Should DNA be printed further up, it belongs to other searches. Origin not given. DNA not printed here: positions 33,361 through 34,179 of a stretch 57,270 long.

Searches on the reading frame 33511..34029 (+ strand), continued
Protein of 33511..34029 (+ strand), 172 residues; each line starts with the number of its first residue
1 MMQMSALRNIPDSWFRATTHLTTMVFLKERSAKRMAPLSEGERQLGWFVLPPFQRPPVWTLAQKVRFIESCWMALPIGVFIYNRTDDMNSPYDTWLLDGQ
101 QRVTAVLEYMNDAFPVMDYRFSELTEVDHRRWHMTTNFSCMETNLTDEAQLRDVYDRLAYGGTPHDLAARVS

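Call 29: search_solved_structures(query=A1, max_evalue=1, show_alignments=3)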
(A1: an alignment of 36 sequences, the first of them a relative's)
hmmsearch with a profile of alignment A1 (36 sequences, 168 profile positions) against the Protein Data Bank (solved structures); distinct sequences matched with E-value up to 1: 27.
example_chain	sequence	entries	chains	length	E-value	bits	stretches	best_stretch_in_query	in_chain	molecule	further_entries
7p9k_A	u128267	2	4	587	1.2e-05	28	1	47-85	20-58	DUF262 domain-containing protein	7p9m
7a9d_B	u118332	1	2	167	0.059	16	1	66-124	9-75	Hemagglutinin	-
5bny_B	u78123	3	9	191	0.093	15.4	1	66-132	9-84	Hemagglutinin | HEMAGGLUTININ HA2 CHAIN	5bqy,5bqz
2wr0_A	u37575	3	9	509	0.22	14.1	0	66-124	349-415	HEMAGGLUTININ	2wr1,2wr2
8xr8_A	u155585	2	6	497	0.25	14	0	66-124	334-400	Hemagglutinin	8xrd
8xrb_A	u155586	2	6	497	0.26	13.9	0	66-124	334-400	Hemagglutinin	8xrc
3ku3_B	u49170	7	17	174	0.27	13.8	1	66-124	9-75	Hemagglutinin HA2 chain | Hemagglutinin HA2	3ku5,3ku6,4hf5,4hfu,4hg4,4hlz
3qqb_B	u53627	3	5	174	0.28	13.8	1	66-124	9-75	Hemagglutinin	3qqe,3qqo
2wrf_A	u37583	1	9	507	0.3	13.7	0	66-124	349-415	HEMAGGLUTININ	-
4jum_B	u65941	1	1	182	0.34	13.5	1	66-124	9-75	Hemagglutinin HA2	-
9jfl_B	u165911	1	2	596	0.39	13.3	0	46-109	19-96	DUF262 domain-containing protein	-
1ruy_I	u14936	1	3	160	0.41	13.3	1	65-124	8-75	hemagglutinin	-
1rv0_I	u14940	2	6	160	0.42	13.2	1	65-124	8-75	hemagglutinin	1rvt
8xhg_C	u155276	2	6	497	0.7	12.5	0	66-124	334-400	Hemagglutinin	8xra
8tp6_A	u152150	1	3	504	0.72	12.5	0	66-124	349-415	Hemagglutinin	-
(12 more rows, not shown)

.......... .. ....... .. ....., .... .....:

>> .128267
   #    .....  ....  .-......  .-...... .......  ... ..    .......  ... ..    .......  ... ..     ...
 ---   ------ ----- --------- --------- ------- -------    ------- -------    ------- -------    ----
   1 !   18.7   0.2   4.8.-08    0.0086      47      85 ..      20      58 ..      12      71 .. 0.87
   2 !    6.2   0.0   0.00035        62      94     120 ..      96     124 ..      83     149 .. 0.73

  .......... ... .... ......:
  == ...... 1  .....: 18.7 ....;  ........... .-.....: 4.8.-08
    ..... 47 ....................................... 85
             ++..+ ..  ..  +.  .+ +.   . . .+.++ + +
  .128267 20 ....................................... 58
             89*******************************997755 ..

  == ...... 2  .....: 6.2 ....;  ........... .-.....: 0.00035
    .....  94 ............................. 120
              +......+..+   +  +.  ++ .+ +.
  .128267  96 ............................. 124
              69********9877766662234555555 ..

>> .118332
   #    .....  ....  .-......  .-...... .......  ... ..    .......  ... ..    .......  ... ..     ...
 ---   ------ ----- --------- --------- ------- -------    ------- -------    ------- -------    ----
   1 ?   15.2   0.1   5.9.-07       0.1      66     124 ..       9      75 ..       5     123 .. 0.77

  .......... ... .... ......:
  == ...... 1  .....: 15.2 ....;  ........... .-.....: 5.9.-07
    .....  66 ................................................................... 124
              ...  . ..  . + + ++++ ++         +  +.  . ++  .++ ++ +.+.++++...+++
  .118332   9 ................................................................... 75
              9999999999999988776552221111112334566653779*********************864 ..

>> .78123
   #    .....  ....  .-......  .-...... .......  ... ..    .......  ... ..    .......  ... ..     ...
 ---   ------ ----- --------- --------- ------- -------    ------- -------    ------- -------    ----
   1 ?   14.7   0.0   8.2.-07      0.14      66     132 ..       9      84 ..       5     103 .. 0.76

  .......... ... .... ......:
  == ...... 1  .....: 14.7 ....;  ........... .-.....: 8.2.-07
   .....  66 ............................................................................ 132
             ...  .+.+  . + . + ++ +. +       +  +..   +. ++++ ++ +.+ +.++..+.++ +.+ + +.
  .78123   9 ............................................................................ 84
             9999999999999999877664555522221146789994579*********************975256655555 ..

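Call 38: search_dna_similar(query=P0001, collection=phages, mode=protein, max_rows=40)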
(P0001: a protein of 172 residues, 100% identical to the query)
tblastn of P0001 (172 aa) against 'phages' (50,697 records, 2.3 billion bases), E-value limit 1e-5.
Records with a match: 96; places in all: 96; records where one place covers at least 80% of the query: 28.
Best place of each record, by identity: <60% 96.
By first word of the organism name: Escherichia 45; Moraxella 9; Vibrio 8; Brevundimonas 7; Sinorhizobium 7; Enterobacteria 5; Caulobacter 4; Shigella 4; Bacteriophage 2; Krischvirus 2; and 3 more.
By host as written in the record: Escherichia coli 19; - 11; Moraxella catarrhalis 9; Sinorhizobium meliloti 7; Brevundimonas pondensis LVF1 6; Escherichia coli str. K-12 substr. MG1655 6; Caulobacter crescentus 2; Caulobacter vibrioides CB15 2; and 26 more.
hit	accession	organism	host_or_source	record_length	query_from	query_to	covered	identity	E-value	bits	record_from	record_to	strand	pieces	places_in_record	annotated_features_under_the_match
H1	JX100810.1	Caulobacter phage CcrColossus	Caulobacter crescentus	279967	10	166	91%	59.1%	1e-53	187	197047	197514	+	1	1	DUF262 protein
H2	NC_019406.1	Caulobacter phage CcrColossus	Caulobacter crescentus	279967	10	166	91%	59.1%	1e-53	187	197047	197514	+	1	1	DUF262 protein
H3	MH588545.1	Caulobacter phage CcrPW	Caulobacter vibrioides CB15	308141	10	166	91%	57.9%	2e-53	187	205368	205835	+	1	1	hypothetical protein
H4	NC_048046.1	Caulobacter phage CcrPW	Caulobacter vibrioides CB15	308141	10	166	91%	57.9%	2e-53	187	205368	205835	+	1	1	hypothetical protein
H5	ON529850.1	Brevundimonas phage vB_BpoS-Gurke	Brevundimonas pondensis LVF1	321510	1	166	97%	53.0%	1e-50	179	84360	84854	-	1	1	hypothetical protein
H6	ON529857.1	Brevundimonas phage vB_BpoS-Kikimora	Brevundimonas pondensis LVF1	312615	1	166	97%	53.0%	1e-49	176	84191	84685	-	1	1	hypothetical protein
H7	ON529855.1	Brevundimonas phage vB_BpoS-Domovoi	Brevundimonas pondensis EIF1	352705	9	166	92%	54.4%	2e-49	176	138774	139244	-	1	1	hypothetical protein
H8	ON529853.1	Brevundimonas phage vB_BpoS-Bambus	Brevundimonas pondensis LVF1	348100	9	166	92%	53.8%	4e-49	174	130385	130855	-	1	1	hypothetical protein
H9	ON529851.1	Brevundimonas phage vB_BpoS-Marchewka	Brevundimonas pondensis LVF1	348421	9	166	92%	53.8%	4e-49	174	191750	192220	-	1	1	hypothetical protein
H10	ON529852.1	Brevundimonas phage vB_BpoS-Kabachok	Brevundimonas pondensis LVF1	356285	9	166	92%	53.8%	9e-49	174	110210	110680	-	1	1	hypothetical protein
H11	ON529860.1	Brevundimonas phage vB_BpoS-Papperlapapp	Brevundimonas pondensis LVF1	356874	9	166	92%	53.2%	4e-49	174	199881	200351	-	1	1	hypothetical protein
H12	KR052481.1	Sinorhizobium phage phiM19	Sinorhizobium meliloti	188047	17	171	90%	44.2%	8e-34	130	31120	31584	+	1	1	hypothetical protein (x2)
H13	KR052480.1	Sinorhizobium phage phiM7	Sinorhizobium meliloti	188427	17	171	90%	44.2%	8e-34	130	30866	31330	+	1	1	hypothetical protein (x2)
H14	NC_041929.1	Sinorhizobium phage phiM7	Sinorhizobium meliloti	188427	17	171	90%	44.2%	8e-34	130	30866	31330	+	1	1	hypothetical protein (x2)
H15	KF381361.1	Sinorhizobium phage phiM12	Sinorhizobium meliloti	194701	17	171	90%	44.2%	8e-34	130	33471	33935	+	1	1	hypothetical protein (x2)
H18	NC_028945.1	Sinorhizobium phage phiN3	Sinorhizobium meliloti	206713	17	171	90%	44.2%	8e-34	130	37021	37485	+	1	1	HNH endonuclease | hypothetical protein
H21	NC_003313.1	Bacteriophage K139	Vibrio cholerae O139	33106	11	168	92%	32.7%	2e-17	84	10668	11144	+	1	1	DUF262 domain-containing protein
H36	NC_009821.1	Escherichia phage Phi1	Escherichia coli K-12 (F+)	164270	51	165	67%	31.4%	3e-8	58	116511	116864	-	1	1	hypothetical protein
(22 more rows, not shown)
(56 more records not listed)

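Call 39: predict_structure(alignment_id=A1)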
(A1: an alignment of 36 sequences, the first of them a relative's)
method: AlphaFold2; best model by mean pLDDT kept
length: 172 residues; sequences in the alignment: 36
mean_pLDDT: 91.8   pTM: 0.85
mean pLDDT of the five models: 91.8, 91.1, 90.4, 89.9, 88.9
residues with pLDDT >= 90: 137; 70-90: 21; 50-70: 13; < 50: 1
segments of 3 or more residues with pLDDT < 50: none
pLDDT, mean of each block of 10 residues (from residue 1): 71 89 94 93 97 95 98 95 95 97 98 98 98 96 97 91 66 54
secondary structure, 60 per line:
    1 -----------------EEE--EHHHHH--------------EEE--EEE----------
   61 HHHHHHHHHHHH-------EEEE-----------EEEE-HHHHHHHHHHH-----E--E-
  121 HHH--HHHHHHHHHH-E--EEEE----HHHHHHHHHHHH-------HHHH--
elements in order: E18-20 H24-28 E43-45 E48-50 H61-72 E80-83 E95-98 H100-110 H126-135 E140-143 H148-159 H167-170

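Call 40: get_annotated_region(hit=H21, flank=3500)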
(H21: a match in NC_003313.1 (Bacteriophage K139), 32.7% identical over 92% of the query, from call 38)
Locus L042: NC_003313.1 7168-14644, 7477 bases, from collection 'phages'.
description: Vibrio phage K139, complete genome.
organism: Bacteriophage K139 (NCBI taxid 2905721)
taxonomy: Viruses; Duplodnaviria; Heunggongvirae; Uroviricota; Caudoviricetes; Peduoviridae; Longwoodvirus; Longwoodvirus K139
host: Vibrio cholerae O139; source: -; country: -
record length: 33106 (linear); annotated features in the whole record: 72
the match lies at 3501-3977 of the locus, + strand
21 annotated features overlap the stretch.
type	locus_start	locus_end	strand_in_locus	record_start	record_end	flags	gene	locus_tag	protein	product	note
CDS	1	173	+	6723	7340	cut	-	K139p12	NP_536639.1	DNA methyltransferase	putative DNA methyltransferase; orf8; N12N6-methyltransferase motif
CDS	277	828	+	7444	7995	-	-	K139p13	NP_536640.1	hypothetical protein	orf9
CDS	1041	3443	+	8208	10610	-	rep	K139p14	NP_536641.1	nicking at origin of replication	putative replication protein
CDS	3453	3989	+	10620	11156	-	-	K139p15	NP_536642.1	DUF262 domain-containing protein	orf10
regulatory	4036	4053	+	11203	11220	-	-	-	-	terminator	T10; putative rho-independent terminator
CDS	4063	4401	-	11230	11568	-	-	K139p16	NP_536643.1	helix-turn-helix domain-containing protein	orf11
regulatory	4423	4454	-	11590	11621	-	-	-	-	promoter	P11; putative; transcription of orf11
regulatory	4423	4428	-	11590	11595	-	-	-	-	minus_10_signal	P11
regulatory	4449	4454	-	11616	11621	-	-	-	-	minus_35_signal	P11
regulatory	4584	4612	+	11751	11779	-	-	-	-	promoter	P12; putative; transcription of orf12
regulatory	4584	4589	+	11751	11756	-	-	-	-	minus_35_signal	P12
regulatory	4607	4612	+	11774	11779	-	-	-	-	minus_10_signal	P12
CDS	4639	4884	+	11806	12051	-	-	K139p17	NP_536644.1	hypothetical protein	orf12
CDS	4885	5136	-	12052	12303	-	-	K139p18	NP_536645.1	transcriptional regulator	orf13; zinc-finger protein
regulatory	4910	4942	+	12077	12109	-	-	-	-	terminator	T12; putative rho-independent terminator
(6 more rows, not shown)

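Call 41: get_annotated_region(hit=H36, flank=2500)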
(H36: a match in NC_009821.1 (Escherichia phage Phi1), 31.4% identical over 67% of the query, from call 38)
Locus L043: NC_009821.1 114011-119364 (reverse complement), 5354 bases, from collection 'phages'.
description: Enterobacteria phage Phi1, complete genome.
organism: Escherichia phage Phi1 (NCBI taxid 448384)
taxonomy: Viruses; Duplodnaviria; Heunggongvirae; Uroviricota; Caudoviricetes; Straboviridae; Krischvirus; Krischvirus georgiaone
host: Escherichia coli K-12 (F+); source: -; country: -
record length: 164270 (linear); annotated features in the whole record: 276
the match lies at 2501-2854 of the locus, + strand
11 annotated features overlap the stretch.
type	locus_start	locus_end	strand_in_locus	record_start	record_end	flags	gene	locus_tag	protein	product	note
CDS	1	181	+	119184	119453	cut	-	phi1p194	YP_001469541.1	hypothetical protein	ORF194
CDS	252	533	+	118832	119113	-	-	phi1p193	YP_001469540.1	hypothetical protein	ORF193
CDS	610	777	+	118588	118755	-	-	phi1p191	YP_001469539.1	hypothetical protein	ORF191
CDS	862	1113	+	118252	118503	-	-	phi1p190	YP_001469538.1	hypothetical protein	ORF190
CDS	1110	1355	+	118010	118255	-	-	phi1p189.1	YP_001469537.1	hypothetical protein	ORF189.1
CDS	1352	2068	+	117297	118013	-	-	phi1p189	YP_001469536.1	DNA methyltransferase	ORF189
CDS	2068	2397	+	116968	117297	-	-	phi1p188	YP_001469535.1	hypothetical protein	ORF188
CDS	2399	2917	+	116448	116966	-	-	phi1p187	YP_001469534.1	hypothetical protein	ORF187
CDS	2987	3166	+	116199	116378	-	-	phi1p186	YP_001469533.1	hypothetical protein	ORF186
CDS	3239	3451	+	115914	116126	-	-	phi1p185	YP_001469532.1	hypothetical protein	ORF185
CDS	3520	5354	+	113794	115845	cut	alt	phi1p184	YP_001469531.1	Alt-like RNA polymerase ADP-ribosyltransferase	-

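Call 43: fold_search(model_id=the predicted structure, library=pdb)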
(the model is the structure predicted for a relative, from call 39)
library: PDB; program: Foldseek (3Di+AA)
matches with E <= 10: 81; with E <= 0.001: 0
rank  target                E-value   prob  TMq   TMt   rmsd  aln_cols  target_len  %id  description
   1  5k5d_B                3.7e-02  0.93  0.36  0.26   8.0       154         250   12  Structure of the C2221 form of Pnob8-like ParB-N domain (released 2016-06-15)
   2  7ol9_B                6.5e-02  0.97  0.41  0.35   6.1       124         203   10  Crystal structure of C-terminally truncated Bacillus subtilis nucleoid occlusion protein (Noc) complexed to the Noc-bi (released 2022-03-09)
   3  7ol9_A                8.9e-02  0.82  0.34  0.30   7.7       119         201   12  Crystal structure of C-terminally truncated Bacillus subtilis nucleoid occlusion protein (Noc) complexed to the Noc-bi (released 2022-03-09)
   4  6sdk_A                1.0e-01  0.94  0.42  0.37   5.4       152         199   10  Crystal structure of bacterial ParB dimer bound to CDP (released 2019-10-23)
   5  7bm8_A                1.7e-01  0.77  0.35  0.34   6.0       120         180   10  Crystal structure of the C-terminally truncated chromosome-partitioning protein ParB from Caulobacter crescentus compl (released 2021-04-28)
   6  6sdk_B                2.0e-01  0.87  0.42  0.37   5.4       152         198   10  Crystal structure of bacterial ParB dimer bound to CDP (released 2019-10-23)
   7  7ng0                  2.4e-01  0.85  0.40  0.35   5.2       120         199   11  Crystal structure of N- and C-terminally truncated Geobacillus thermoleovorans nucleoid occlusion protein Noc (released 2021-02-17)
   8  7nfu_A                4.9e-01  0.66  0.40  0.32   5.4       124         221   10  Crystal structure of C-terminally truncated Geobacillus thermoleovorans nucleoid occlusion protein Noc (released 2021-02-17)
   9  6ryk_A                7.1e-01  0.38  0.37  0.46   6.2       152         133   12  Crystal structure of the ParB-like protein PadC (released 2020-01-22)
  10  7bnr_B                7.5e-01  0.57  0.38  0.34   5.6       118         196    8  Crystal structure of a ParB Q52A mutant from Myxococcus xanthus bound to CTPyS (released 2021-09-08)
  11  1yzs_MODEL_1_A        7.5e-01  0.30  0.35  0.47  10.3       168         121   12  Solution structure of human sulfiredoxin (srx) (released 2005-03-22)
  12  8qa9_B                8.0e-01  0.38  0.36  0.31   6.0       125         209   11  Crystal structure of the RK2 plasmid encoded co-complex of the C-terminally truncated transcriptional repressor protei (released 2024-02-21)
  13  1xw3                  8.5e-01  0.23  0.36  0.50   6.9       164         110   11  Crystal Structure of Human Sulfiredoxin (Srx) (released 2005-05-24)
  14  5k5d_C                9.1e-01  0.23  0.32  0.24   7.7       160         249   13  Structure of the C2221 form of Pnob8-like ParB-N domain (released 2016-06-15)
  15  7bnr_A                1.1e+00  0.44  0.38  0.34   5.6       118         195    8  Crystal structure of a ParB Q52A mutant from Myxococcus xanthus bound to CTPyS (released 2021-09-08)
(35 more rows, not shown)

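Call 45: get_annotated_region(hit=H2, flank=3000)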
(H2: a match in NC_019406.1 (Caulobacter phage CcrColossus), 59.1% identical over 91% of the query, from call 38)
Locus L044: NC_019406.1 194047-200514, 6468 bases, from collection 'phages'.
description: Caulobacter phage CcrColossus, complete genome.
organism: Caulobacter phage CcrColossus (NCBI taxid 1211640)
taxonomy: Viruses; Duplodnaviria; Heunggongvirae; Uroviricota; Caudoviricetes; Dolichocephalovirinae; Colossusvirus; Colossusvirus colossus
host: Caulobacter crescentus; source: surface water; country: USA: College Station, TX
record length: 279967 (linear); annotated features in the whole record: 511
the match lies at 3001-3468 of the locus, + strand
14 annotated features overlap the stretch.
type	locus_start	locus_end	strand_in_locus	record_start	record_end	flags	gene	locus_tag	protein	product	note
CDS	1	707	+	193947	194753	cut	-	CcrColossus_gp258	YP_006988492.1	hypothetical protein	-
CDS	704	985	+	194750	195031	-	-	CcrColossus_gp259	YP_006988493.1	hypothetical protein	-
CDS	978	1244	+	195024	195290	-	-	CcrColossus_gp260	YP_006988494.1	hypothetical protein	-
CDS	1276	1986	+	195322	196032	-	-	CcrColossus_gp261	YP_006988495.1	hypothetical protein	-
CDS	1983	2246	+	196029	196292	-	-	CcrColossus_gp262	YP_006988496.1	hypothetical protein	-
CDS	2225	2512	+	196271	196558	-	-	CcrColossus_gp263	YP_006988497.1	hypothetical protein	-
CDS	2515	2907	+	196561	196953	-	-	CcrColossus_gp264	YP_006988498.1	hypothetical protein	-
CDS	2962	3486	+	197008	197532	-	-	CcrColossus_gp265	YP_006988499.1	DUF262 protein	-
CDS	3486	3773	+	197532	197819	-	-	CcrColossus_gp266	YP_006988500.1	hypothetical protein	-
CDS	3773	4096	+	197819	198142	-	-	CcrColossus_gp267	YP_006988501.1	hypothetical protein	-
CDS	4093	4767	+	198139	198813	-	-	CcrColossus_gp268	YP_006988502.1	hydrolase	-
CDS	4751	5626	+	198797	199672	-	-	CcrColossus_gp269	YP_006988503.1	putative phosphoribosyltransferase-like domain protein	-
CDS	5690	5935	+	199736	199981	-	-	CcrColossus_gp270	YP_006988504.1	hypothetical protein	-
CDS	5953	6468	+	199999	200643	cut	-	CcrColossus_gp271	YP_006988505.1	hypothetical protein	-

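Call 46: get_annotated_region(hit=H18, flank=3000)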
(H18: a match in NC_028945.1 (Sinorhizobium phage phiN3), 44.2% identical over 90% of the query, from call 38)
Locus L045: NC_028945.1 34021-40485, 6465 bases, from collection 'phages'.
description: Sinorhizobium phage phiN3, complete genome.
organism: Sinorhizobium phage phiN3 (NCBI taxid 1647405)
taxonomy: Viruses; Duplodnaviria; Heunggongvirae; Uroviricota; Caudoviricetes; Emdodecavirus; Emdodecavirus N3
host: Sinorhizobium meliloti; source: -; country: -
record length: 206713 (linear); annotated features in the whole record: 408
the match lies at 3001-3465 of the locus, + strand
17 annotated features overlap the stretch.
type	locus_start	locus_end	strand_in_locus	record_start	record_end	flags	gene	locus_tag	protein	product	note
CDS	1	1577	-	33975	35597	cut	-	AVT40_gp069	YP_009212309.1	portal vertex protein of head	gp67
CDS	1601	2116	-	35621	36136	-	-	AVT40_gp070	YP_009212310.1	tail tube protein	gp68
CDS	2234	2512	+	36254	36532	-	-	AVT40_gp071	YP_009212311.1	hypothetical protein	gp69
CDS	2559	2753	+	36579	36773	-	-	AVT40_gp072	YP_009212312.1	hypothetical protein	gp70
CDS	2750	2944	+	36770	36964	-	-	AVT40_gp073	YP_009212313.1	hypothetical protein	gp71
CDS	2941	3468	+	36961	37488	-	-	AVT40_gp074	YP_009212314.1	HNH endonuclease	gp72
CDS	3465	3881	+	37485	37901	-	-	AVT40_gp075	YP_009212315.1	hypothetical protein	gp73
CDS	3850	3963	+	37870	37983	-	-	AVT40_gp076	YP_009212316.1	hypothetical protein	gp74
CDS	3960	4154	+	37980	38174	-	-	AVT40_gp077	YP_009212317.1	hypothetical protein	gp77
CDS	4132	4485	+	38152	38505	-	-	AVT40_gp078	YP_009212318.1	hypothetical protein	gp75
CDS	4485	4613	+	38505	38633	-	-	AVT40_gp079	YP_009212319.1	hypothetical protein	gp76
CDS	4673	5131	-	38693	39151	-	-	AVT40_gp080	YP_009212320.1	hypothetical protein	gp77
CDS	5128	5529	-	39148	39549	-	-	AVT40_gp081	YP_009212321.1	hypothetical protein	gp78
CDS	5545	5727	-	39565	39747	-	-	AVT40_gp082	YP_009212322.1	hypothetical protein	gp79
CDS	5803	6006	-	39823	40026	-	-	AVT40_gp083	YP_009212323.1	hypothetical protein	gp80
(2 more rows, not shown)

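Call 48: fold_search(model_id=the predicted structure, library=viral)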
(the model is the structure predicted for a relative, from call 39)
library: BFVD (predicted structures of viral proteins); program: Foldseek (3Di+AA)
matches with E <= 10: 186; with E <= 0.001: 18
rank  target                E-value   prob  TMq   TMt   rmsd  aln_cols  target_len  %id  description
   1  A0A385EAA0            1.9e-20  1.00  0.84  0.66   2.3       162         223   57  GmrSD restriction endonucleases N-terminal domain-containing protein [Caulobacter phage CcrPW]
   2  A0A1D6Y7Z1            6.3e-08  1.00  0.60  0.72  10.1       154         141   18  (no name in the UniProt tables at hand)
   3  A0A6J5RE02            1.3e-07  1.00  0.70  0.74   5.1       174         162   20  GmrSD restriction endonucleases N-terminal domain-containing protein [uncultured Caudovirales phage]
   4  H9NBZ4                4.1e-07  1.00  0.62  0.58   5.2       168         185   20  (no name in the UniProt tables at hand)
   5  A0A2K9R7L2            1.0e-06  1.00  0.68  0.32   3.4       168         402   17  (no name in the UniProt tables at hand)
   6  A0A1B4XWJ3            1.1e-06  1.00  0.67  0.44   6.3       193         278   18  GmrSD restriction endonucleases N-terminal domain-containing protein [Tenacibaculum phage pT24]
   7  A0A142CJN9            1.7e-06  1.00  0.64  0.36   6.8       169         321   18  (no name in the UniProt tables at hand)
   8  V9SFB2                1.9e-06  1.00  0.64  0.38   5.1       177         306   14  Putative nuclease [Tunisvirus fontaine2]
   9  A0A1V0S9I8            2.3e-06  1.00  0.65  0.31   4.9       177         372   15  GmrSD restriction endonucleases N-terminal domain-containing protein [Catovirus CTV1]
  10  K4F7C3                2.7e-06  1.00  0.63  0.30   4.9       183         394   15  GmrSD restriction endonucleases N-terminal domain-containing protein [Cronobacter phage vB_CsaM_GAP32]
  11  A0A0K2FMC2            4.8e-06  1.00  0.66  0.28   5.6       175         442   17  (no name in the UniProt tables at hand)
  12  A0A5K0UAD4            5.5e-06  1.00  0.68  0.26   5.0       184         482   16  GmrSD restriction endonucleases N-terminal domain-containing protein [Yasminevirus sp. GU-2018]
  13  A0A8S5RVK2            5.5e-06  1.00  0.61  0.43   4.4       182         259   17  GmrSD restriction endonucleases N-terminal domain-containing protein [Siphoviridae sp. ctHip2]
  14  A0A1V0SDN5            8.5e-06  1.00  0.65  0.31   3.6       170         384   16  GmrSD restriction endonucleases N-terminal domain-containing protein [Indivirus ILV1]
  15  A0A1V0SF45            1.8e-05  1.00  0.64  0.33   5.1       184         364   16  GmrSD restriction endonucleases N-terminal domain-containing protein [Hokovirus HKV1]
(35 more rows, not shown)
